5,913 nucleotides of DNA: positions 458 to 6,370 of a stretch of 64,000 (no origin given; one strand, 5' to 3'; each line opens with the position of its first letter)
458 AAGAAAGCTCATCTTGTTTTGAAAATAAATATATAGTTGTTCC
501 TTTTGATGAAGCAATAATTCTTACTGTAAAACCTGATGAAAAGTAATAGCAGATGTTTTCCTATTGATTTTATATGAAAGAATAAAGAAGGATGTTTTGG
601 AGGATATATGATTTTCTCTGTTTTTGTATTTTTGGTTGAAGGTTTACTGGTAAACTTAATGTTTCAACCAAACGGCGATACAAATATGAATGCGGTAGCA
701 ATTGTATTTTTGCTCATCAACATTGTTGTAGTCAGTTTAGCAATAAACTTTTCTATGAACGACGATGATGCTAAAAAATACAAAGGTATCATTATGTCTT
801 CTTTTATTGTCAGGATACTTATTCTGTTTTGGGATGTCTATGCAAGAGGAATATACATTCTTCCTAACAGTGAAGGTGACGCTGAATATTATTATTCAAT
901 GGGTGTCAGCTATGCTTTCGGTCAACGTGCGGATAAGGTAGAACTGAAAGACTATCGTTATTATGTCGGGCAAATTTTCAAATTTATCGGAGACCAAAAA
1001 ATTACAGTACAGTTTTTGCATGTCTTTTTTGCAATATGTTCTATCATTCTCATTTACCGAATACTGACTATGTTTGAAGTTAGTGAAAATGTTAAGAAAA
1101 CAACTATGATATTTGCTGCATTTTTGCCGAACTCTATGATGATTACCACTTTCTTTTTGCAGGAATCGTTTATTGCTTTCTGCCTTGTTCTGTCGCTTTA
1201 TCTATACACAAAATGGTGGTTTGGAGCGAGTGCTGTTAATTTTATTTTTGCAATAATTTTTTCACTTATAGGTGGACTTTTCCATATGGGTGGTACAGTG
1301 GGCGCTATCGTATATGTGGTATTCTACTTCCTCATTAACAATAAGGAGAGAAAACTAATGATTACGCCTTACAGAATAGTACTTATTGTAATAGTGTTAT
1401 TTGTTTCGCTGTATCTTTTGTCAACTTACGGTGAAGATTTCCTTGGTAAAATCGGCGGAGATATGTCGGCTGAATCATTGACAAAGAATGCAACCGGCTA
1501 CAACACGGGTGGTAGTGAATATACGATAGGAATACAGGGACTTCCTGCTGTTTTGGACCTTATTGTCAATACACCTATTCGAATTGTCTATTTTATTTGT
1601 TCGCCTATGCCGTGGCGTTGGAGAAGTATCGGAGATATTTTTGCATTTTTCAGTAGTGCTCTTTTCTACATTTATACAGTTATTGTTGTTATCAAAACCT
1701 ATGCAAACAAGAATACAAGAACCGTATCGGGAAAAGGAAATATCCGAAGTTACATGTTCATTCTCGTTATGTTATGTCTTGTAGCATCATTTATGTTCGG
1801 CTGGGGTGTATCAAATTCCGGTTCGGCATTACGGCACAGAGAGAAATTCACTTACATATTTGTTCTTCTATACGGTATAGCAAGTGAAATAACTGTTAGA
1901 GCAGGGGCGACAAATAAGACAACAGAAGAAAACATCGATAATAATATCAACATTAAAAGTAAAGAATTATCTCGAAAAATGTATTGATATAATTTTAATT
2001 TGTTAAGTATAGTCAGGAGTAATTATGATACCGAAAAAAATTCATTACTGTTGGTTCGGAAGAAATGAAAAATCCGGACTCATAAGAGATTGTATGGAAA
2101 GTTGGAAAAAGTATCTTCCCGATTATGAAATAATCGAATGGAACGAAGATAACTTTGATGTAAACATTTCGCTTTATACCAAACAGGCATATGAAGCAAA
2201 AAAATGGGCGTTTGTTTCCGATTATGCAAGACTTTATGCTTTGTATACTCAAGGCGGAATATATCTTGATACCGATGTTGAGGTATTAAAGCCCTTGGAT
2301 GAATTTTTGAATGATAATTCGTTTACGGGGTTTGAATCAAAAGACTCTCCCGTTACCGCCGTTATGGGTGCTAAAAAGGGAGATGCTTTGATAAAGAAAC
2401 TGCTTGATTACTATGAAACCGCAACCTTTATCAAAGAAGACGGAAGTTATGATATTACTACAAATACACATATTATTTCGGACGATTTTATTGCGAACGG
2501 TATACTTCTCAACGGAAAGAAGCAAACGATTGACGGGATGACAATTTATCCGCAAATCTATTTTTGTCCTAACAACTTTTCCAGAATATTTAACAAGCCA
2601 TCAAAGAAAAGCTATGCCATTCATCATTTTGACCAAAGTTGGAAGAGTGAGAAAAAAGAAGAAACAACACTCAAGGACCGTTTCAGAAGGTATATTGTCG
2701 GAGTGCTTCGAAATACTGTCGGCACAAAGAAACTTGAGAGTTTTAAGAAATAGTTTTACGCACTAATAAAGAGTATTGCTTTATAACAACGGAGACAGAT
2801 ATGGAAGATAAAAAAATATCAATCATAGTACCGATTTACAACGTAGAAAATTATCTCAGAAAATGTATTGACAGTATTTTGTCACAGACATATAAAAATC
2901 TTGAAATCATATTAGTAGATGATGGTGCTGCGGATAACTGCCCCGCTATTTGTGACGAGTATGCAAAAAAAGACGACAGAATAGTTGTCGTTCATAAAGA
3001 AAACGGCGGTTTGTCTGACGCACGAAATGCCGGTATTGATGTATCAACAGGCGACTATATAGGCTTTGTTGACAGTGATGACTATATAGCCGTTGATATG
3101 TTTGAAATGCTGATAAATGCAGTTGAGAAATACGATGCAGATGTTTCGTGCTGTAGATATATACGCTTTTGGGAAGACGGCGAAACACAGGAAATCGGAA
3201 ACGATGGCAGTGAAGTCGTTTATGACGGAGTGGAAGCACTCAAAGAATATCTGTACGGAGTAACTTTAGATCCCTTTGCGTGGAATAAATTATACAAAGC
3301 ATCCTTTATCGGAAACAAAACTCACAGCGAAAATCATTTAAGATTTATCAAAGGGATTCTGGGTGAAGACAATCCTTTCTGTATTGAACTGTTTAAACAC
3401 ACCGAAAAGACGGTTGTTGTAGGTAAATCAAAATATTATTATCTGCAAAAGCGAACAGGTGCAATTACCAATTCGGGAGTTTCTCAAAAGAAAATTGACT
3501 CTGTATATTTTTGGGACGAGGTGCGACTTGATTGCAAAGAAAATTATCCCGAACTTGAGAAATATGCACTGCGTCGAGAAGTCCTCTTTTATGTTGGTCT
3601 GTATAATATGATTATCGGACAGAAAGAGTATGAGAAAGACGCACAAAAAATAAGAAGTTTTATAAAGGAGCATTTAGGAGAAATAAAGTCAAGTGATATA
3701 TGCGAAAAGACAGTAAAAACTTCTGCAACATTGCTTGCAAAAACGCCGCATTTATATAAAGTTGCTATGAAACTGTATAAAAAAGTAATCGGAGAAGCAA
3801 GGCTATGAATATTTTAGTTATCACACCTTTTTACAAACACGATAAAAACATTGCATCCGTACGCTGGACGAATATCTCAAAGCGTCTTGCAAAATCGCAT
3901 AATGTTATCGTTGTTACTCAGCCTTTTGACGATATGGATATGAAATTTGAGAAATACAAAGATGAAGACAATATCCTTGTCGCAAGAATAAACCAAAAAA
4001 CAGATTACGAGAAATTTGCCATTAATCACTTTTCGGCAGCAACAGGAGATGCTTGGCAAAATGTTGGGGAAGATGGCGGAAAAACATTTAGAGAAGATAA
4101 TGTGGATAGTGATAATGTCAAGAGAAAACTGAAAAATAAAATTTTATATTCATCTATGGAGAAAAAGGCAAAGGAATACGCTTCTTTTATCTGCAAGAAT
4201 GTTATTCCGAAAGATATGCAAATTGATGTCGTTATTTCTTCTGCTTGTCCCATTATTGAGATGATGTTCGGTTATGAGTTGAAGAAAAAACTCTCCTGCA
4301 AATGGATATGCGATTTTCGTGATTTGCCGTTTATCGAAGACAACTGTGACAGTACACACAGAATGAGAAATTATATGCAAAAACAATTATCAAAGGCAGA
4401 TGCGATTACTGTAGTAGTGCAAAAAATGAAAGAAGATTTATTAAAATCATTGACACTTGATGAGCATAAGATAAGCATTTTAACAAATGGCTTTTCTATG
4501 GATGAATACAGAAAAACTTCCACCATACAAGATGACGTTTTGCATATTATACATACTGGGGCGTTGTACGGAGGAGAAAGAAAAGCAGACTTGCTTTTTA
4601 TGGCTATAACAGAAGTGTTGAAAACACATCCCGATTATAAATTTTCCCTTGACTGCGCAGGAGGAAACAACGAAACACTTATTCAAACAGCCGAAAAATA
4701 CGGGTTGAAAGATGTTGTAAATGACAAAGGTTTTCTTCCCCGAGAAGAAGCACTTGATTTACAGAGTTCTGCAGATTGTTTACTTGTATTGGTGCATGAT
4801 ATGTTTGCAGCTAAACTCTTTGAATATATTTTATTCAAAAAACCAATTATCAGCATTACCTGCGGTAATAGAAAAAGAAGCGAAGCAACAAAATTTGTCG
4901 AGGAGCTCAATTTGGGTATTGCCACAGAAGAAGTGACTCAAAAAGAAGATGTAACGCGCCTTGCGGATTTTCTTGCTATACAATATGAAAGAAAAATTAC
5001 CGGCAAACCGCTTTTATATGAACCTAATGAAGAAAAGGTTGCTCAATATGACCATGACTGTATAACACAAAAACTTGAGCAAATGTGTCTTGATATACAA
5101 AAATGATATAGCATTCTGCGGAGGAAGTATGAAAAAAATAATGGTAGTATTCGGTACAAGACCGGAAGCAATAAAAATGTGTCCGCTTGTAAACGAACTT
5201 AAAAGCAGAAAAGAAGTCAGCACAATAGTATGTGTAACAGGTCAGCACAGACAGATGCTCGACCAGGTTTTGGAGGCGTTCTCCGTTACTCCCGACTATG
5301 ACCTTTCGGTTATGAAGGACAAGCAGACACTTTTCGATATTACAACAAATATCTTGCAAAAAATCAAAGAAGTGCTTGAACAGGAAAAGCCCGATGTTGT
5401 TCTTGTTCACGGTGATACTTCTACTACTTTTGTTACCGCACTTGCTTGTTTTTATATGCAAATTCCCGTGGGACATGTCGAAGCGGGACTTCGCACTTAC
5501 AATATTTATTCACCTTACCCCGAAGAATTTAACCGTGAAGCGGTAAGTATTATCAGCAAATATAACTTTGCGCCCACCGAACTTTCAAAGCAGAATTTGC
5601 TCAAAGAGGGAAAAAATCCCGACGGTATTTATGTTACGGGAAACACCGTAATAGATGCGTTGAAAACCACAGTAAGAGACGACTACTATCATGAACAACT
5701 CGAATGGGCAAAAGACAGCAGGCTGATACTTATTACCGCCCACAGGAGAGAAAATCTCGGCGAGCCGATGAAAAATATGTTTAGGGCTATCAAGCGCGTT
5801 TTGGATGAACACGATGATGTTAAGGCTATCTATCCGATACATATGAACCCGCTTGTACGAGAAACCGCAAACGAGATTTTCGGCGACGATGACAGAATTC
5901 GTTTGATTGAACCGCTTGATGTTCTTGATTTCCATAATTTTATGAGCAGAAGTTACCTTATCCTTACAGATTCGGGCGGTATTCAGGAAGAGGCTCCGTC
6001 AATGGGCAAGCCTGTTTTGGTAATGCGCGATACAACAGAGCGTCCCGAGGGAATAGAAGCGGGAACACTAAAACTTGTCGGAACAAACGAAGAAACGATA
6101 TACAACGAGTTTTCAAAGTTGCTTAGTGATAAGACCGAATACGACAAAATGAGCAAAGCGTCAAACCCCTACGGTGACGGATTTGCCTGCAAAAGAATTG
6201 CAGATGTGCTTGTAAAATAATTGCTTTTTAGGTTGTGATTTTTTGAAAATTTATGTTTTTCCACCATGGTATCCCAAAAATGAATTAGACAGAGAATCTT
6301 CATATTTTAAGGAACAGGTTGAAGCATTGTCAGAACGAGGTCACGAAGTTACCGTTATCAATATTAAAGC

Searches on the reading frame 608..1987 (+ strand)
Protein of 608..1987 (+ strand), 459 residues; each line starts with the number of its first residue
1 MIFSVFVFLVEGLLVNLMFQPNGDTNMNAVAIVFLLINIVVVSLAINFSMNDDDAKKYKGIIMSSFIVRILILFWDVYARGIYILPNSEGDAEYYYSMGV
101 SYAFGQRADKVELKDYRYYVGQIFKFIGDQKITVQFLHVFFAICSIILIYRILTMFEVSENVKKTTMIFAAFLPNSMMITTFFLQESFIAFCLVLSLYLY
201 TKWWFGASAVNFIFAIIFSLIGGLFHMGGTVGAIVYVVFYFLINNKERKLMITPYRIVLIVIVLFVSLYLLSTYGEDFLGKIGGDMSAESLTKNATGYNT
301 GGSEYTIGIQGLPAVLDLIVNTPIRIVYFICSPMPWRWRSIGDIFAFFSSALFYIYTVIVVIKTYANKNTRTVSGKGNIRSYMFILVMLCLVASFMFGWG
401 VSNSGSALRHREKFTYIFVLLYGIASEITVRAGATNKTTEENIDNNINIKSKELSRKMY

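Call 4: search_protein_families(library=pfam, proteins=[window:608-1987:+])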
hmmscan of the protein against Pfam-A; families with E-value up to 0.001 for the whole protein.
window:608-1987:+ (459 aa): 0 families

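Call 26: find_encoding_contigs(protein=window:608-1987:+, flank=10000, max_places=4)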
Protein window:608-1987:+ (459 aa): 1 contig read that carries it; 1 place shown.
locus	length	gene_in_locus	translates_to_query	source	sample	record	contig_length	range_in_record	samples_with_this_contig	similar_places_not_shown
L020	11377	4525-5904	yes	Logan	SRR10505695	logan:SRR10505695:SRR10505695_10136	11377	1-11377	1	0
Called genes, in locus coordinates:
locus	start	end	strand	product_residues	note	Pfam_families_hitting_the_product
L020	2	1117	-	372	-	?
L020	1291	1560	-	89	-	PF12116:SpoIIID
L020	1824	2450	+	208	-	PF02397:Bac_transf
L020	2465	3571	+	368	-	PF13477:Glyco_trans_4_2, PF13439:Glyco_transf_4, PF13579:Glyco_trans_4_4, PF20706:GT4-conflict (weak), PF00534:Glycos_transf_1, PF13692:Glyco_trans_1_4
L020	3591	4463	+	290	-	PF01073:3Beta_HSD, PF01370:Epimerase, PF04321:RmlD_sub_bind, PF07993:NAD_binding_4, PF16363:GDP_Man_Dehyd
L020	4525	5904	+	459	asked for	-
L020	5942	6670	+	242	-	PF05704:Caps_synth, PF12919:TcdA_TcdB (faint), PF04488:Gly_transf_sug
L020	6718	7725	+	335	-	PF00535:Glycos_transf_2, PF10111:Glyco_tranf_2_2, PF13641:Glyco_tranf_2_3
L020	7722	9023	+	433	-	PF00534:Glycos_transf_1 (weak), PF13692:Glyco_trans_1_4 (weak)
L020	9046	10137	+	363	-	PF02350:Epimerase_2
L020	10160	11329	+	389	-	PF13439:Glyco_transf_4, PF20706:GT4-conflict, PF00534:Glycos_transf_1, PF13692:Glyco_trans_1_4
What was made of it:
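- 608..1987 (+): Polytopic membrane protein. Candidate Wzy polymerase, or a GT-C-type transferase. In L020 it lies downstream of the Bac_transf phosphoglycosyl transferase, a GT4 and an SDR, which mark the operon start about 2.7 kb upstream of the window (call 26).
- On Wzx/Wzy-dependent surface-glycan locus: Bac_transf at the operon start in L020, upstream of the window (call 26).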

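Call 66: search_protein_families(library=pfam, proteins=[window:608-1987:+], max_evalue=0.01)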
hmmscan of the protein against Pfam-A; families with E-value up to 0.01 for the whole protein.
window:608-1987:+ (459 aa): 1 family
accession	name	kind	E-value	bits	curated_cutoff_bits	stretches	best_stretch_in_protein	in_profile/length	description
PF02366.24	PMT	-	0.0055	16.7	22.7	1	114-270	62-232/245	Dolichyl-phosphate-mannose-protein mannosyltransferase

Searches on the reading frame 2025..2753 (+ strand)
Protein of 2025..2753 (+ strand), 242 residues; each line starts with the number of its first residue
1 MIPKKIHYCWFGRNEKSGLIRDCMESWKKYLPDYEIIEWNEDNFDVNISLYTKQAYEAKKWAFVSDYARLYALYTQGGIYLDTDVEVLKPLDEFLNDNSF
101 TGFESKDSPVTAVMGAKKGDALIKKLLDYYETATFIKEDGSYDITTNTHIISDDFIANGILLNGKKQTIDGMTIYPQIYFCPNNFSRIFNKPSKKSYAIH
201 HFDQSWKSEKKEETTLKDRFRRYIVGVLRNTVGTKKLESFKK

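Call 4: search_protein_families(library=pfam, proteins=[window:2025-2753:+])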
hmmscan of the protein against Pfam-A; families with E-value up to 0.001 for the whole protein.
window:2025-2753:+ (242 aa): 3 families
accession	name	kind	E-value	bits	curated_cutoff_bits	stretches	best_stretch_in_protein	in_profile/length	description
PF04488.21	Gly_transf_sug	-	3.5e-18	66.5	23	1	21-100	5-92/93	Glycosyltransferase sugar-binding region containing DXD motif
PF05704.18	Caps_synth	-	1.1e-12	48.4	24.5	1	3-109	47-158/278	Capsular polysaccharide synthesis protein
PF12919.13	TcdA_TcdB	-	1.2e-05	25.2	23.6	0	50-85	159-194/382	TcdA/TcdB catalytic glycosyltransferase domain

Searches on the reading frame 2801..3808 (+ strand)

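Call 4: search_protein_families(library=pfam, proteins=[window:2801-3808:+])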
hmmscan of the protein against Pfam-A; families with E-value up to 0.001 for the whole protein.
window:2801-3808:+ (335 aa): 3 families
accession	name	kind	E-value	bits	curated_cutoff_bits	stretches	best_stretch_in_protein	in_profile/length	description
PF00535.33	Glycos_transf_2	-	7.5e-41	140.3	23.3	1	7-129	1-125/168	Glycosyl transferase family 2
PF10111.15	Glyco_tranf_2_2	-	6.1e-11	42.8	27.3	1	7-106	1-104/276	Glycosyltransferase like family 2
PF13641.12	Glyco_tranf_2_3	-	7.8e-11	42.9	27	1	6-116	3-117/230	Glycosyltransferase like family 2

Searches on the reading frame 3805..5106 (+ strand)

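Call 4: search_protein_families(library=pfam, proteins=[window:3805-5106:+])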
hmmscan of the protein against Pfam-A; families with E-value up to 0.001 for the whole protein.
window:3805-5106:+ (433 aa): 3 families
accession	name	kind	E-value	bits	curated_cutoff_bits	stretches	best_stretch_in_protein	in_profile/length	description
PF13692.12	Glyco_trans_1_4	-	3.1e-06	28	27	1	248-357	4-113/142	Glycosyl transferases group 1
PF00534.26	Glycos_transf_1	-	3.6e-06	27.1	26.4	1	233-355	3-126/172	Glycosyl transferases group 1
PF13439.12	Glyco_transf_4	-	8.4e-05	23.1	28.5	0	184-232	119-168/170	Glycosyltransferase Family 4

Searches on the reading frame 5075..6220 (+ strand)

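Call 4: search_protein_families(library=pfam, proteins=[window:5075-6220:+])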
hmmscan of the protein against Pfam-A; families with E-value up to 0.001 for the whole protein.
window:5075-6220:+ (381 aa): 1 family
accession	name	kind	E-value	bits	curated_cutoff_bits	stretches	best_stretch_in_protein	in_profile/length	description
PF02350.25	Epimerase_2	-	8.2e-125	416.7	30.6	1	41-379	2-346/347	UDP-N-acetylglucosamine 2-epimerase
